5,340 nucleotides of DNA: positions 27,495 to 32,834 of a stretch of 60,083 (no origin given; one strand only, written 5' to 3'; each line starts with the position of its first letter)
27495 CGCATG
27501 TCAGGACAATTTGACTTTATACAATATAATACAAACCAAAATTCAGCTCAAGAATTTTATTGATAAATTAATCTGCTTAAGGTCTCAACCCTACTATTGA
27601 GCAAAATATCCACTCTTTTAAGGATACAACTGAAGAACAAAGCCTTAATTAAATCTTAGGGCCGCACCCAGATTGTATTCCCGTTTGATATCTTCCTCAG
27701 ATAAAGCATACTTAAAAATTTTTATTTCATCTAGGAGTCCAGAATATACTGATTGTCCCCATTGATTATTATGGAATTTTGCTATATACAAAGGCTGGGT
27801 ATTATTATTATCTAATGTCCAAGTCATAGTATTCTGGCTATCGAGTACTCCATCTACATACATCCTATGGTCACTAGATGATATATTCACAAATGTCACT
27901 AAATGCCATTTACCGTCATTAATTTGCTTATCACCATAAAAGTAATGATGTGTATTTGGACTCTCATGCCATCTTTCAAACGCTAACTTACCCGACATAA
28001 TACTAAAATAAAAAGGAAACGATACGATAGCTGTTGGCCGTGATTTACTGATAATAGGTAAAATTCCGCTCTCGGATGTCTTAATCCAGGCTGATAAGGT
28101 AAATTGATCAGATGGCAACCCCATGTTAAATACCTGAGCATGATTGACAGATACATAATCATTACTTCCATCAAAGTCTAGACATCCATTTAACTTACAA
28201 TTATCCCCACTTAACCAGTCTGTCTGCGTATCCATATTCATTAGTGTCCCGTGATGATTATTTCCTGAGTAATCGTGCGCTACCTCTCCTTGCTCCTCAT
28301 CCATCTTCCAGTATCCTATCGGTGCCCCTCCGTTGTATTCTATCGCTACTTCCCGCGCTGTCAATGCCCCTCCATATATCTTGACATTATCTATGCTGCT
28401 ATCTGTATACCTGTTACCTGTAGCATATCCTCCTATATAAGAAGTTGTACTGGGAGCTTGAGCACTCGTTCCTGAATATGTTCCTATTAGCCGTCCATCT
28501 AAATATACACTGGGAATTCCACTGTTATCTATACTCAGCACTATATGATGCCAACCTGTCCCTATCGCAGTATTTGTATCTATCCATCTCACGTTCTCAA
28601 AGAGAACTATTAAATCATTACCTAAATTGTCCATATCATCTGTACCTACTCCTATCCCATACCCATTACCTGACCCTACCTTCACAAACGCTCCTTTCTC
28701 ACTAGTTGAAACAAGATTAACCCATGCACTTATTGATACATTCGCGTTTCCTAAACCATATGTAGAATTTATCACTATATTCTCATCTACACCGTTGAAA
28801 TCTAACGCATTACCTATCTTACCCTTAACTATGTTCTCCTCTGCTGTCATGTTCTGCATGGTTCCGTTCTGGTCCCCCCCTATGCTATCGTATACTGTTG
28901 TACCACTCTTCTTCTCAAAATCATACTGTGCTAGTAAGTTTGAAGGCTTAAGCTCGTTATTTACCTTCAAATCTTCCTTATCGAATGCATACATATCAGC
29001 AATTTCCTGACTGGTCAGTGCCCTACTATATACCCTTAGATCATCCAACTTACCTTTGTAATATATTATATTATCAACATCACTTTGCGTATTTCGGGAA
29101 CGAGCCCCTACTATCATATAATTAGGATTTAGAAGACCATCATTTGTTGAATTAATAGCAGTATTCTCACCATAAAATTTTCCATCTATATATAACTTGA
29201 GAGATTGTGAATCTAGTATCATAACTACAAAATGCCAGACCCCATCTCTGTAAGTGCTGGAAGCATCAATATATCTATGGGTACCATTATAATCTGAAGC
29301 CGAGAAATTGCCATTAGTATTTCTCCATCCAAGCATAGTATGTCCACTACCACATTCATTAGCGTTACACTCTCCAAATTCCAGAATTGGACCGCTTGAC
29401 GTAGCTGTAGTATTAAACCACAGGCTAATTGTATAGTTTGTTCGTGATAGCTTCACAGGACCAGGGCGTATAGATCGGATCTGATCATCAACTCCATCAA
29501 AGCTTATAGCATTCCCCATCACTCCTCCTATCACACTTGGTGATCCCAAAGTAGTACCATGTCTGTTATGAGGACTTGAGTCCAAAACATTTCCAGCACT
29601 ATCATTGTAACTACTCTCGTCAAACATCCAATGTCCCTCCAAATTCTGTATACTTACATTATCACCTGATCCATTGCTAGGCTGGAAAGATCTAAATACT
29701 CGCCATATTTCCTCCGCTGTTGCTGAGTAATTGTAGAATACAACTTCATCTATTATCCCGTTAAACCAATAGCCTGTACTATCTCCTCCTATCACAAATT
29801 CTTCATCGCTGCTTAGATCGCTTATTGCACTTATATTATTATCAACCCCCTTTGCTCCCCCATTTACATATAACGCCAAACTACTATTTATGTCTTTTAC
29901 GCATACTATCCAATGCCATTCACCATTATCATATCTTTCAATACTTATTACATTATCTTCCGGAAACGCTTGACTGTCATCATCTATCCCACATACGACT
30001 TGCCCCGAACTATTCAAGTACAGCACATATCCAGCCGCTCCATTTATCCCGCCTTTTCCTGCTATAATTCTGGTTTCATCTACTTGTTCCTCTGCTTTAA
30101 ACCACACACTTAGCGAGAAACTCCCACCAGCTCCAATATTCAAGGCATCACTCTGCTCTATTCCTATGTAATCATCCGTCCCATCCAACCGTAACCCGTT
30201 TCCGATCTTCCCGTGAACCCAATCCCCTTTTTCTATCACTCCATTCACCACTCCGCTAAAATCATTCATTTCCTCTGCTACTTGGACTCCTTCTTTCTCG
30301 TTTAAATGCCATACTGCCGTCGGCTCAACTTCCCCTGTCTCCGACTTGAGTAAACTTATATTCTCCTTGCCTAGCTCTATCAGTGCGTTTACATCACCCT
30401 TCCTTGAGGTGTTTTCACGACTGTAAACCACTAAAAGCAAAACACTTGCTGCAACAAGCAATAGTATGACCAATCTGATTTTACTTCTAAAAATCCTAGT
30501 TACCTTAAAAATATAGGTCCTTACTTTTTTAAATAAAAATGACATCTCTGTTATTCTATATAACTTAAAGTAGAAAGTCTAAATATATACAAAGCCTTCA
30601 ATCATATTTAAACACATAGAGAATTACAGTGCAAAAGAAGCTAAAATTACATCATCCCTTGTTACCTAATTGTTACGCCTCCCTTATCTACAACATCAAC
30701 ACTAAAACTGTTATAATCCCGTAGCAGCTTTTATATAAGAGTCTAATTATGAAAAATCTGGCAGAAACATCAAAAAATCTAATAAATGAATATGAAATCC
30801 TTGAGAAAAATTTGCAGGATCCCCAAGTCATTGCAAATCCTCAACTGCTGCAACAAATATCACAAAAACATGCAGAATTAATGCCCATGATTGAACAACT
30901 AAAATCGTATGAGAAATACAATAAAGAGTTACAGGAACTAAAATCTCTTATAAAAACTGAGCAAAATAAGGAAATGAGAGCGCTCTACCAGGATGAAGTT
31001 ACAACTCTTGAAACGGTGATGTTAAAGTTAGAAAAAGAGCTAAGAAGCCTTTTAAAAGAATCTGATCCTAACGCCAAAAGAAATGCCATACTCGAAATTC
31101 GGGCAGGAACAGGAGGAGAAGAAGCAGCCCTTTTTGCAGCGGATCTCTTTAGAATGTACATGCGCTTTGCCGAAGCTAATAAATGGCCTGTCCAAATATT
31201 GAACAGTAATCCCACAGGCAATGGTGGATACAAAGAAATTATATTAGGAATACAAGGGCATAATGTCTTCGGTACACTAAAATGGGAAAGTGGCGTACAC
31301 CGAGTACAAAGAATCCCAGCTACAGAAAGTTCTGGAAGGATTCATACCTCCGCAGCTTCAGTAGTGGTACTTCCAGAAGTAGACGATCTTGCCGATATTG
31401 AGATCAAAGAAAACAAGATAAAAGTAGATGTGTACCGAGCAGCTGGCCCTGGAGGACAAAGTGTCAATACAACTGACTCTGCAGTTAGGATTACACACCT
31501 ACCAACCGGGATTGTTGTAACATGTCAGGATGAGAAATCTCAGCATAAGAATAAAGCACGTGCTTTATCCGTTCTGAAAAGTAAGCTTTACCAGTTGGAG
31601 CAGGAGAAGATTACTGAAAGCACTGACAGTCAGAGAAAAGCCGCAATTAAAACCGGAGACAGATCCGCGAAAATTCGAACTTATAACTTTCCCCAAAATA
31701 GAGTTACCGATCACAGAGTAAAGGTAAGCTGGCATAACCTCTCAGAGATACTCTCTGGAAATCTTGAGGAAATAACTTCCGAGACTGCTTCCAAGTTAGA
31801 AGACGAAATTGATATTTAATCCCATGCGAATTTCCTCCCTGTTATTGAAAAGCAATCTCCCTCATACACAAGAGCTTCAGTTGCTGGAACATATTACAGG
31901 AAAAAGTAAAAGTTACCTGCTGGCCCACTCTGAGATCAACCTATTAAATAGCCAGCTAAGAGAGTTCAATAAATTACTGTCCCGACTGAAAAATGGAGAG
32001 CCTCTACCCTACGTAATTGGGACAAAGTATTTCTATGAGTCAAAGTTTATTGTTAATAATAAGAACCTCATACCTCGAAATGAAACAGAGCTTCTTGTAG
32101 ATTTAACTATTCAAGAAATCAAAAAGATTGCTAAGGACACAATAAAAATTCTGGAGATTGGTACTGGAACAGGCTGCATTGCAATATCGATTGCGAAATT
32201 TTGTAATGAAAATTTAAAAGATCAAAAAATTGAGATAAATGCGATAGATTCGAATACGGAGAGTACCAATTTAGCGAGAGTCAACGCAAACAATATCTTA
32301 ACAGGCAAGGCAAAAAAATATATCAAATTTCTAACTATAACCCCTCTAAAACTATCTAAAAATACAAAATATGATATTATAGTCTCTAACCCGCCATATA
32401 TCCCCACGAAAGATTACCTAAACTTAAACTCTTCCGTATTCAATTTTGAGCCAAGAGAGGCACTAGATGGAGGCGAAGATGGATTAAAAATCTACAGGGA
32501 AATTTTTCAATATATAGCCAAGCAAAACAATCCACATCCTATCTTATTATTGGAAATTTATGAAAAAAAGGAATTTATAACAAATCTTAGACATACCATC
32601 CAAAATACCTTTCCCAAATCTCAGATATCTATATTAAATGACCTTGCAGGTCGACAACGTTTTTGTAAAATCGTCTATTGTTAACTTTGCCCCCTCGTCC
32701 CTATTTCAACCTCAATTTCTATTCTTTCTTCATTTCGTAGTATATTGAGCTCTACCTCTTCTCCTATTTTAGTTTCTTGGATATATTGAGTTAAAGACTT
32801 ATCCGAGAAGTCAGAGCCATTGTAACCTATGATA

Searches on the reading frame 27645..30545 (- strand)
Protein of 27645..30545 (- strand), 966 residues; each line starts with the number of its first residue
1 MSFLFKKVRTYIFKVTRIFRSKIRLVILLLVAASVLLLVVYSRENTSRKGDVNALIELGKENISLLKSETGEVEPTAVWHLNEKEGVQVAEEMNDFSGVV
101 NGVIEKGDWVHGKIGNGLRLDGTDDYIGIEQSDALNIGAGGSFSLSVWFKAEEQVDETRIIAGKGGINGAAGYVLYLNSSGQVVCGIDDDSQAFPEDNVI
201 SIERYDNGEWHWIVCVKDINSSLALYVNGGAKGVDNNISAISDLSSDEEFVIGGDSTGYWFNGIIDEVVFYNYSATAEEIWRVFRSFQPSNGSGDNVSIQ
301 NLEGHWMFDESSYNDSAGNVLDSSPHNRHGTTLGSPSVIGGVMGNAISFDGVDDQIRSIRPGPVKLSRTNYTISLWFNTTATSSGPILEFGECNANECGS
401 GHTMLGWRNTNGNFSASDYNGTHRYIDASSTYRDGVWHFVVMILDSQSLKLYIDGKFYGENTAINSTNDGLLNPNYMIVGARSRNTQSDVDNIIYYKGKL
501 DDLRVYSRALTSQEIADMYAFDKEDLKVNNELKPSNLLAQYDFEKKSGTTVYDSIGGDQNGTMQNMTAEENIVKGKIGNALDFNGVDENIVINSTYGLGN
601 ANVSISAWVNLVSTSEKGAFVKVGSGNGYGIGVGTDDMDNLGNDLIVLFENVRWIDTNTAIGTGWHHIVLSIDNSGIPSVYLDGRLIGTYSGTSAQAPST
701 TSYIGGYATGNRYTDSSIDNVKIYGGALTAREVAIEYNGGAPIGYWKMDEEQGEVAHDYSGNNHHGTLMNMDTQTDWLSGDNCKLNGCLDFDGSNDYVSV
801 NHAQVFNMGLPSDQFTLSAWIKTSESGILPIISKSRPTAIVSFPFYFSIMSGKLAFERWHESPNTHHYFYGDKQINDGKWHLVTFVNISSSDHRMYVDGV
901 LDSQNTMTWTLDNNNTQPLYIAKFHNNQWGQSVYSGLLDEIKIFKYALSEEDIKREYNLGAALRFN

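Call 22: search_protein_families(library=pfam, max_evalue=0.00001, proteins=[window:27645-30545:-])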
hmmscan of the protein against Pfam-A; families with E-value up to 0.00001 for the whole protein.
window:27645-30545:- (966 aa): 4 families
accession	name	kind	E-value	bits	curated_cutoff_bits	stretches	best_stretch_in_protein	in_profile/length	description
PF13385.13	Laminin_G_3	-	2e-86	288.1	27.6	4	792-954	1-151/151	Concanavalin A-like lectin/glucanases superfamily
PF07953.20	Toxin_R_bind_N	-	8.2e-15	55.5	23.8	0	93-250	4-165/191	Clostridium neurotoxin, N-terminal receptor binding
PF02210.31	Laminin_G_2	-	1.2e-14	55.3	22.9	0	413-505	31-123/126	Laminin G domain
PF00054.30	Laminin_G_1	-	2.5e-07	31.4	24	0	849-923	26-99/131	Laminin G domain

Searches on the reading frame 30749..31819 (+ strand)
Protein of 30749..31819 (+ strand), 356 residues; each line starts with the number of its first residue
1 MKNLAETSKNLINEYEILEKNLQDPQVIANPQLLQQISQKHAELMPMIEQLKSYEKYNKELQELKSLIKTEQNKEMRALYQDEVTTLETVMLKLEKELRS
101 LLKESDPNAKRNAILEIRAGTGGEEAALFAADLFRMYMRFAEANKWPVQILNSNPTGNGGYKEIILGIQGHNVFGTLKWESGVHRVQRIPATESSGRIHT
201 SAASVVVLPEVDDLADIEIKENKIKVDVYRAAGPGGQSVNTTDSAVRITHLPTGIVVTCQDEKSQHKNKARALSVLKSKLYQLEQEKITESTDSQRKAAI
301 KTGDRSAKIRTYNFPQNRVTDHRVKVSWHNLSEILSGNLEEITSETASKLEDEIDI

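Call 23: search_protein_families(library=pfam, max_evalue=0.00001, proteins=[window:30749-31819:+])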
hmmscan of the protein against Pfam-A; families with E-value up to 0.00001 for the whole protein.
window:30749-31819:+ (356 aa): 2 families
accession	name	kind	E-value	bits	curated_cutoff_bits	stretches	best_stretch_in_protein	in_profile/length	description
PF03462.23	PCRF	-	1.3e-69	234.4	24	1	13-205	3-194/194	PCRF domain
PF00472.26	RF-1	-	2e-42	144.2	35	1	216-323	4-116/116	RF-1 domain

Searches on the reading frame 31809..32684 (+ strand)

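Call 23: search_protein_families(library=pfam, max_evalue=0.00001, proteins=[window:31809-32684:+])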
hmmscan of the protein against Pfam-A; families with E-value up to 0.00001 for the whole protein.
window:31809-32684:+ (291 aa): 2 families
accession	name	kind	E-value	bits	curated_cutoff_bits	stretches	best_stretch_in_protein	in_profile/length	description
PF17827.6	PrmC_N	-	1.4e-10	42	23.4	1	24-71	24-71/71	PrmC N-terminal domain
PF05175.20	MTS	-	1.3e-08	35.2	23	1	104-200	27-111/170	Methyltransferase small domain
